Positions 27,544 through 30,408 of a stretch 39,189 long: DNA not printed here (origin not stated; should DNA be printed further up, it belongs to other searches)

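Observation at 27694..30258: Orphan membrane-anchored HerA-like ATPase with duplicated HAS-barrel-like segments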

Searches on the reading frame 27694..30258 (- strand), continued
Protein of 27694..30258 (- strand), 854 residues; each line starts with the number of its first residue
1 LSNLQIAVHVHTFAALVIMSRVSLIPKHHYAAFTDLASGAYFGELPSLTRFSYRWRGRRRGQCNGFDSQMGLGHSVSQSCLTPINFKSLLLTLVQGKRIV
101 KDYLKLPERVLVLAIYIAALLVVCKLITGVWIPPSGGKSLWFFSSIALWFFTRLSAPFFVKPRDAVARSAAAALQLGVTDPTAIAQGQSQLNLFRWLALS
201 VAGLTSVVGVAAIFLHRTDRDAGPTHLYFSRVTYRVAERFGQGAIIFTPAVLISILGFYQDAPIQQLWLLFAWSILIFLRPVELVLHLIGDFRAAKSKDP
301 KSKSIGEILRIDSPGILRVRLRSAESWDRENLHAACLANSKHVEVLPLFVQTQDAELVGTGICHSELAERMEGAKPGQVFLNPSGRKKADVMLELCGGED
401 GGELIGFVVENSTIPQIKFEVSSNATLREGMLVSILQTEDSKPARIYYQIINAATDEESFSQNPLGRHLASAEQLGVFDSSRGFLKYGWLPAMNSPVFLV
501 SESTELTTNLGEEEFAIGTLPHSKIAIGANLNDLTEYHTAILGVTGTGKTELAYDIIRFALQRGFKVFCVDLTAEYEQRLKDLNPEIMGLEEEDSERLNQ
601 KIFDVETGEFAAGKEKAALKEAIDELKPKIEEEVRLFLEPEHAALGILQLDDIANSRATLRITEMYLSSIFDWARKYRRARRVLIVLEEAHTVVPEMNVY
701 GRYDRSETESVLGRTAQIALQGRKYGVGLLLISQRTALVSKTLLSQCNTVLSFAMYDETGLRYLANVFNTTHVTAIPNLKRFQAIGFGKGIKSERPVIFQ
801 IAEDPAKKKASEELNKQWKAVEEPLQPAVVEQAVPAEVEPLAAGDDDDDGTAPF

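Call 63: search_protein_families(library=pfam, proteins=[L012:12163-13920:+, L018:6585-9929:+, L050:7586-9949:+, L050:12154-12657:+, L054:5880-7193:+, L061:8651-9916:+, L062:8734-9885:+, L069:8029-9894:+, L036:12162-13142:+, L085:9230-9997:+], max_evalue=0.001)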
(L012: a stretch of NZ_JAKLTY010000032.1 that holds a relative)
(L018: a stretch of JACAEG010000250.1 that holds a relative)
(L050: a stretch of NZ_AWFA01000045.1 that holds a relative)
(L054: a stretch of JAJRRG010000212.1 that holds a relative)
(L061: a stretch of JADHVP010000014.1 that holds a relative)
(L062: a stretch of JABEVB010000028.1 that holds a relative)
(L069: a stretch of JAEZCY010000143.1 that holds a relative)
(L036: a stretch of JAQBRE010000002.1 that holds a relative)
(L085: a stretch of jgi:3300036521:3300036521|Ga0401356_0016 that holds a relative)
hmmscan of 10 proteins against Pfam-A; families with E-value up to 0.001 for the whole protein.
L012:12163-13920:+ (586 aa): 1 family
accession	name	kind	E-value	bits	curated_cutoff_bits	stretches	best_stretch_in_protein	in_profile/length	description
PF13289.12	SIR2_2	-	1.1e-09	38.9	24.5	1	127-228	2-104/141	SIR2-like domain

L018:6585-9929:+ (1115 aa): 5 families
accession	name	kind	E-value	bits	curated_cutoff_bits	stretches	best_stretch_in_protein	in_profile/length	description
PF00580.27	UvrD-helicase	-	6.9e-47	160.8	23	1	18-449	10-268/271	UvrD/REP helicase N-terminal domain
PF13361.12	UvrD_C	-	2.1e-18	67.3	25.6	2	753-847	278-345/350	UvrD-like helicase C-terminal domain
PF13245.12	AAA_19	-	3.5e-10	40.6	25.1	1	24-437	14-134/134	AAA domain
PF13538.12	UvrD_C_2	-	8.2e-08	32.4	27.4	0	764-781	3-20/52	UvrD-like helicase C-terminal domain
PF12705.13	PDDEXK_1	-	2.6e-07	31.3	22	1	948-1087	35-172/247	PD-(D/E)XK nuclease superfamily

L050:7586-9949:+ (788 aa): 7 families
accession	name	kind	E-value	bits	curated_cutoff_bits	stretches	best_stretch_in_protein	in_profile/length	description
PF17757.6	UvrB_inter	-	3.7e-34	117.1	22.9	1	261-350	2-91/91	UvrB interaction domain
PF12344.14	UvrB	-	2.1e-23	82.3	27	1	657-698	1-42/43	Ultra-violet resistance protein B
PF00271.37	Helicase_C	-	6.9e-19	68.6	23.5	1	548-650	12-109/110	Helicase conserved C-terminal domain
PF04851.21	ResIII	-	6.2e-14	52.7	22.5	1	113-239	3-130/164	Type III restriction enzyme, res subunit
PF02151.25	UVR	-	1.9e-08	34.2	21.5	1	749-782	3-36/36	UvrB/uvrC motif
PF00270.35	DEAD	-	6.8e-08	32.9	26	1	117-186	3-73/167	DEAD/DEAH box helicase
PF13604.12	AAA_30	-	0.00017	21.8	27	0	118-179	6-67/191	AAA domain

L050:12154-12657:+ (168 aa): 0 families

L054:5880-7193:+ (438 aa): 3 families
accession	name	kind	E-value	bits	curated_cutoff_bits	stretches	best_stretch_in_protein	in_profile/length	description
PF13091.12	PLDc_2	-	5.4e-12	46.1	27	1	44-139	30-132/132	PLD-like domain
PF09565.16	RE_NgoFVII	-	8.1e-06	25.7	23.8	1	74-123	79-136/162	NgoFVII restriction endonuclease N-terminal PLD domain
PF00614.28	PLDc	-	0.00077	19.8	21.9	0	88-106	6-25/28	Phospholipase D Active site motif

L061:8651-9916:+ (422 aa): 6 families
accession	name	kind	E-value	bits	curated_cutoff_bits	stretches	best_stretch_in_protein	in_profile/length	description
PF01637.24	ATPase_2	-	9.1e-12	45.7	33.2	1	22-263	1-222/225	ATPase domain predominantly from Archaea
PF13191.12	AAA_16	-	5.7e-07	30.6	32.6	1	22-90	2-82/167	AAA ATPase domain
PF13401.12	AAA_22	-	2.9e-06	28.1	27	1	42-165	7-97/130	AAA domain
PF20703.3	nSTAND1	-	1.5e-05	25.3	27.1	1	20-254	14-217/379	Novel STAND NTPase 1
PF00004.35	AAA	-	6.7e-05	23.8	21.2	1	45-221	3-129/131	ATPase family associated with various cellular activities (AAA)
PF13173.12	AAA_14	-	0.0001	22.8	27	0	43-83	5-46/129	AAA domain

L062:8734-9885:+ (384 aa): 1 family
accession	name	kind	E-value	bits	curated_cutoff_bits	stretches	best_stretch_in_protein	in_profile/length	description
PF01420.25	Methylase_S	-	1.4e-20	74.6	22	2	1-163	1-154/168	Type I restriction modification DNA specificity domain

L069:8029-9894:+ (622 aa): 4 families
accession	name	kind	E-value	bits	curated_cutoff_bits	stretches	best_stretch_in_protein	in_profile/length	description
PF02384.22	N6_Mtase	-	1.9e-58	198.7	20.4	1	219-492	5-274/311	N-6 DNA Methylase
PF12161.14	HsdM_N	-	8e-09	36.7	24.5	1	62-139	3-81/135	HsdM N-terminal domain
PF07669.17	Eco57I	-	1.4e-07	32.2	25.3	1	336-434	60-165/171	Eco57I restriction-modification methylase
PF01170.24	UPF0020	-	1.8e-06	28.2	22.3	1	249-364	18-134/197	RMKL-like, methyltransferase domain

L036:12162-13142:+ (327 aa): 2 families
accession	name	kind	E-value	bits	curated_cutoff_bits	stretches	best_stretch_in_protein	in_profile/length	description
PF24722.1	DUF7674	-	8.2e-07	29.5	27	1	196-299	4-110/111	Domain of unknown function (DUF7674)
PF15428.11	Imm26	-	1.6e-06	28.8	23.3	1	17-116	1-103/107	Immunity protein 26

L085:9230-9997:+ (256 aa): 3 families
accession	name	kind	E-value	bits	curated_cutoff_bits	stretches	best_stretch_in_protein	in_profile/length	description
PF08980.16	DUF1883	-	1.7e-35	121.3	26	1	1-87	1-87/89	Domain of unknown function (DUF1883)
PF13676.11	TIR_2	-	1.9e-20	74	28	1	122-215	1-93/122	TIR domain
PF01582.25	TIR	-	6.2e-14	52.6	21.3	1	120-238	2-121/179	TIR domain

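Call 64: search_protein_families(library=pfam, proteins=[L007:12251-12868:+, L027:451-1128:+, L033:12196-12900:+, L047:9524-9943:+, L049:12084-12524:+, L051:9544-10020:+, L053:6437-6796:+, L070:4780-5385:+, L082:69-620:+, L059:9644-9982:+], max_evalue=0.001)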
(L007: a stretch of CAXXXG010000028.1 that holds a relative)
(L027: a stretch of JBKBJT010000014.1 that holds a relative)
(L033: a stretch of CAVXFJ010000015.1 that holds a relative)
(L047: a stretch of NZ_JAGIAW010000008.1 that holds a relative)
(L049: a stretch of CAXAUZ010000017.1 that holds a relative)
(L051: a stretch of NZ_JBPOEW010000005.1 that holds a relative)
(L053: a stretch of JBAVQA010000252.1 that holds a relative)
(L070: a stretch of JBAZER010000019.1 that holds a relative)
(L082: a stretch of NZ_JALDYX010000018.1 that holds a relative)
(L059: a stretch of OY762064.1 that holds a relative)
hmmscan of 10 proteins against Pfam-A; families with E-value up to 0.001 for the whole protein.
L007:12251-12868:+ (206 aa): 0 families

L027:451-1128:+ (226 aa): 0 families

L033:12196-12900:+ (235 aa): 0 families

L047:9524-9943:+ (140 aa): 0 families

L049:12084-12524:+ (147 aa): 0 families

L051:9544-10020:+ (159 aa): 0 families

L053:6437-6796:+ (120 aa): 0 families

L070:4780-5385:+ (202 aa): 0 families

L082:69-620:+ (184 aa): 2 families
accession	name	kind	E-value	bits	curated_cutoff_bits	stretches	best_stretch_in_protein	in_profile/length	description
PF13302.13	Acetyltransf_3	-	1.4e-29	104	25.4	1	9-148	1-137/138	Acetyltransferase (GNAT) domain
PF00583.31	Acetyltransf_1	-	7.9e-05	23.4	20.7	1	50-148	25-116/116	Acetyltransferase (GNAT) family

L059:9644-9982:+ (113 aa): 0 families

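Call 65: search_dna_similar(query=window:27694-29961:-, collection=plasmids, mode=protein, max_evalue=1e-10, max_rows=25)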
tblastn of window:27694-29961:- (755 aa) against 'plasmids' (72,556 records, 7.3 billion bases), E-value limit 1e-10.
Records with a match: 9; places in all: 9; records where one place covers at least 80% of the query: 3.
Best place of each record, by identity: <60% 9.
By first word of the organism name: Bradyrhizobium 6; Aminobacter 1; Arcobacter 1; Ciceribacter 1.
By predicted mobility (MOB-suite, as given by PLSDB): conjugative 4; non-mobilizable 3; mobilizable 2.
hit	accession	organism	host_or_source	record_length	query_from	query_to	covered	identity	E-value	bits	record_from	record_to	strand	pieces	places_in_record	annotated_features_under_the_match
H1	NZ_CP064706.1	Bradyrhizobium sp. 155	Acmispon strigosus,cell culture,root ...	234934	29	717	91%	43.8%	5e-139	522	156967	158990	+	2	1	DUF87 domain-containing protein | hypothetical protein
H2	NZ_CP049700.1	Bradyrhizobium barranii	Glycine max cv. AC Glengarry,cell ...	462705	29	718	88%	45.2%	6e-137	538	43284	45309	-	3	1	DUF87 domain-containing protein | hypothetical protein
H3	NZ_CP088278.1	Bradyrhizobium barranii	Glycine max cv. AC Glengarry,cell ...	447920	29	718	88%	45.2%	6e-137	538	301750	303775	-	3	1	DUF87 domain-containing protein | hypothetical protein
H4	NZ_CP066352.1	Bradyrhizobium japonicum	Glycine max,DNA isolated from pure ...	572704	132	718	78%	45.8%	4e-142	469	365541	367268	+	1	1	DUF87 domain-containing protein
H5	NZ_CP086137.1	Bradyrhizobium barranii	Glycine max cv. AC Orford,Cell ...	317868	132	718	78%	45.3%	1e-142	470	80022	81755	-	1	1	DUF87 domain-containing protein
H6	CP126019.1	Bradyrhizobium japonicum USDA 123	Glycine max,soybean,root nodule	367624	132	718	78%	45.3%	1e-142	470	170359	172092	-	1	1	DUF87 domain-containing protein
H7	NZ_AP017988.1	Aminobacter sp. SS-2016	Lotus japoicus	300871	132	704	76%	27.6%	9e-50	197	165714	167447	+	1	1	DUF87 domain-containing protein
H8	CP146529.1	Arcobacter sp. AZ-2023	-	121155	131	704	64%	26.7%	2e-19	175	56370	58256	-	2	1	DUF87 domain-containing protein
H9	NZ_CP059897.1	Ciceribacter thiooxidans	mixed culture,soil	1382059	615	707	12%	43.0%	3e-15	88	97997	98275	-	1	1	none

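Call 66: search_dna_similar(query=window:27694-29961:-, collection=phages, mode=protein, max_evalue=1e-10, max_rows=15)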
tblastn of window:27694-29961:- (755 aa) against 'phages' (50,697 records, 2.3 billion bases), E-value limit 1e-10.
No match.

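Call 67: get_annotated_region(hit=H1, flank=8000)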
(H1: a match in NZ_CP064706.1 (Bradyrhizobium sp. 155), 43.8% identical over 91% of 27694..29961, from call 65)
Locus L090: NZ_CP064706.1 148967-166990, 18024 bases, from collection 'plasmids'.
description: Bradyrhizobium sp. 155 plasmid p155_2, complete sequence
organism: Bradyrhizobium sp. 155 (NCBI taxid 2782629)
taxonomy: Bacteria; Pseudomonadota; Alphaproteobacteria; Hyphomicrobiales; Nitrobacteraceae; Bradyrhizobium; Bradyrhizobium sp. 155
host: -; source: Acmispon strigosus,cell culture,root nodule; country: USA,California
typing (MOB-suite, as given by PLSDB): conjugative; replicon rep_cluster_506; relaxase MOBP,MOBP; mating-pair formation MPF_T
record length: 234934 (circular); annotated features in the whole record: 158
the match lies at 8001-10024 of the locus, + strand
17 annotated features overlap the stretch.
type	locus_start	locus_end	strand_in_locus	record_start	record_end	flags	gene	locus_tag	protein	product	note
CDS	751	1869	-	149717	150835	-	-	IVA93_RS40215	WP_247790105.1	restriction endonuclease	GO:0009307 - DNA restriction-modification system [Evidence IEA]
CDS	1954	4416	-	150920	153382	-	-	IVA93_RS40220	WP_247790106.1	AAA family ATPase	GO:0006302 - double-strand break repair [Evidence IEA]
CDS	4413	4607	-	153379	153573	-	-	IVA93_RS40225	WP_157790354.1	hypothetical protein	-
CDS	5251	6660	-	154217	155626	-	-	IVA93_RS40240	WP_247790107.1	DUF2130 domain-containing protein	-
CDS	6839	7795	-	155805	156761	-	-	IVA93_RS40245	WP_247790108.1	hypothetical protein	-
CDS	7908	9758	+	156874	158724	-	-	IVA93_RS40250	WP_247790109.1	DUF87 domain-containing protein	-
CDS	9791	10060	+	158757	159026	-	-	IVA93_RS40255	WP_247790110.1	hypothetical protein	-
CDS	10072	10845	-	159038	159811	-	-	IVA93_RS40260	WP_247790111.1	abortive infection family protein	-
CDS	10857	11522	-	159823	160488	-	-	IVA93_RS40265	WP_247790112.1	helix-turn-helix transcriptional regulator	-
CDS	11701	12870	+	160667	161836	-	-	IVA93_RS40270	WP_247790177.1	Fic family protein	-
CDS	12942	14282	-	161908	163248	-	-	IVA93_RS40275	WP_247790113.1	hypothetical protein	-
CDS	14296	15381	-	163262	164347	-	-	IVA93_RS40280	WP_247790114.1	hypothetical protein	-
CDS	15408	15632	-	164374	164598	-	-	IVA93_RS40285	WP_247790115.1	WGR domain-containing protein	-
CDS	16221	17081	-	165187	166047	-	-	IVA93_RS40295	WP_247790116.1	DUF4238 domain-containing protein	-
CDS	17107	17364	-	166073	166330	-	-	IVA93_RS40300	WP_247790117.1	hypothetical protein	-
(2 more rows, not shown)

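Call 97: search_protein_families(library=padloc, proteins=[L085:9230-9997:+, L082:2896-4056:+, L012:12163-13920:+, L054:5880-7193:+, L088:5792-7255:+, L088:7314-8255:+], max_evalue=0.00001)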
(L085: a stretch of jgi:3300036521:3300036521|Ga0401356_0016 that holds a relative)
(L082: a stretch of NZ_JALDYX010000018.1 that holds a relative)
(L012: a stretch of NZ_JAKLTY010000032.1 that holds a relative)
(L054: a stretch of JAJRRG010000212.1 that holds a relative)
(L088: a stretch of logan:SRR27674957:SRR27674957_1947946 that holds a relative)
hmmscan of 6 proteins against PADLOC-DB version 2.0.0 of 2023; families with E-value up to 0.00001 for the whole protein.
L085:9230-9997:+ (256 aa): 9 families
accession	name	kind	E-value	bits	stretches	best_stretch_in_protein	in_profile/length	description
PDLC05062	PDC-S66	-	1.1e-71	239.6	1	114-252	143-281/282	-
PDLC00417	ThsB1|ThsB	-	2.6e-44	150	1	114-250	161-298/303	TIR-like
PDLC02962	RT-TIR_XII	-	1e-16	58.9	1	114-249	340-474/478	single gene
PDLC00424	ThsB1|ThsB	-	1.2e-16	59.2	1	120-251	102-232/234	TIR-like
PDLC02961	RT-TIR_XII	-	1.3e-12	45.4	1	116-247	344-468/475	single gene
PDLC02012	SAVED5--SAVED_TIR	-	3.7e-12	44.1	1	113-225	7-118/404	-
PDLC02421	Aga_TIR-PNTD1-PNTD2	-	1.7e-08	32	1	121-187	5-72/430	Class I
PDLC02403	Aga_TIR-PNTD1-PNTD2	-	7.7e-08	29.8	1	122-186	5-70/443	Class I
PDLC03015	TIR-NLR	-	2.2e-07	28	1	122-213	4-91/824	-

L082:2896-4056:+ (387 aa): 2 families
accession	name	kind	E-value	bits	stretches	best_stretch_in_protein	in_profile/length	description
PDLC03957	bSEFIR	-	4.1e-71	239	1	3-178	37-219/412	-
PDLC05062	PDC-S66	-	1.6e-08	32.4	1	7-75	151-217/282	-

L012:12163-13920:+ (586 aa): 10 families
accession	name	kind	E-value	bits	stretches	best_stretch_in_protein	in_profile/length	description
PDLC05061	PDC-S65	-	8.1e-206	683.8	1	1-577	12-582/592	-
PDLC05060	PDC-S65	-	8.5e-194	643.1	1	76-586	1-503/503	-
PDLC02419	Aga_SIR2-PNTD1-PNTD2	-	4e-29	99.8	1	106-243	101-243/558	Class I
PDLC02401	Aga_SIR2-PNTD1-PNTD2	-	5.5e-24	82.8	1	70-243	47-216/524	Class I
PDLC02420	Aga_SIR2-PNTD1-PNTD2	-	1.2e-20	71.4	1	18-269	20-286/1010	Class I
PDLC02384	pAgo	-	5.1e-17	59.4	1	106-243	117-255/1030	-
PDLC02402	Aga_SIR2-PNTD1-PNTD2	-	2.7e-09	33.7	1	61-221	70-223/876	Class I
PDLC00407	ThsA1|ThsA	-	3.3e-07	27.3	1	101-179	84-155/478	STALD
PDLC04082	SIR2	-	1.6e-06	25.3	1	21-147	20-150/345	-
PDLC00409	ThsA1|ThsA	-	1.7e-06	25.6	1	105-179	88-156/242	STALD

L054:5880-7193:+ (438 aa): 8 families
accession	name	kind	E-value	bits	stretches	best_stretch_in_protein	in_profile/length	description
PDLC02614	DrmC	-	8.2e-10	36.7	1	44-123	54-138/153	DrmC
PDLC02901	DpdK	-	3e-09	34.8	1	45-126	76-157/173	DpdK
PDLC03829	ZacB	-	1.3e-08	32.2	1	84-184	294-394/586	-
PDLC02589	DrmC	-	4.8e-07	27.2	1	85-124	202-241/264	DrmC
PDLC02588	DrmC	-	2.4e-06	25.4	1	80-121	186-228/256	DrmC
PDLC02606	DrmC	-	2.8e-06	25.2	1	78-121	114-158/182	DrmC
PDLC02607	DrmC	-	6.1e-06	23.7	0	83-122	199-239/265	DrmC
PDLC02585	DrmC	-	7.7e-06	23.6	0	78-123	185-231/253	DrmC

L088:5792-7255:+ (487 aa): 0 families

L088:7314-8255:+ (313 aa): 19 families
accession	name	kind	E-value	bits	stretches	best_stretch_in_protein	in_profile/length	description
PDLC00731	Effector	-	8e-47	157.7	1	3-147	154-300/306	TIR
PDLC00732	Effector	-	2.9e-45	152.5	1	2-147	149-296/301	TIR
PDLC00729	Effector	-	2.4e-42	143.5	1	2-172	2-171/310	TIR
PDLC02371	PycTIR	-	1.5e-37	127.6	1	3-147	151-284/288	-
PDLC05062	PDC-S66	-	2.5e-19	67.8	1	144-255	128-240/282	-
PDLC05005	PDC-S35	-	1.8e-18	65.2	1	51-141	165-257/264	-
PDLC02012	SAVED5--SAVED_TIR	-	5.4e-18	63.3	1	161-265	10-111/404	-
PDLC05006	PDC-S35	-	1.6e-16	58.4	1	35-129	113-210/231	-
PDLC05004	PDC-S35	-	1e-15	56.1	1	55-142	169-260/265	-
PDLC05007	PDC-S35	-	4.9e-15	53.9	1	54-121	182-249/278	-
PDLC05003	PDC-S35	-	3.1e-13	47.9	1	54-132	142-222/245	-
PDLC02421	Aga_TIR-PNTD1-PNTD2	-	4.8e-10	37.1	1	166-284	6-121/430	Class I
PDLC02403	Aga_TIR-PNTD1-PNTD2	-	2.2e-09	34.9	1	167-279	6-115/443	Class I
PDLC00417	ThsB1|ThsB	-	2.5e-08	31.8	1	163-256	166-260/303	TIR-like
PDLC00436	ThsB1|ThsB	-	3.4e-07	27.9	1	159-255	31-130/183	TIR-like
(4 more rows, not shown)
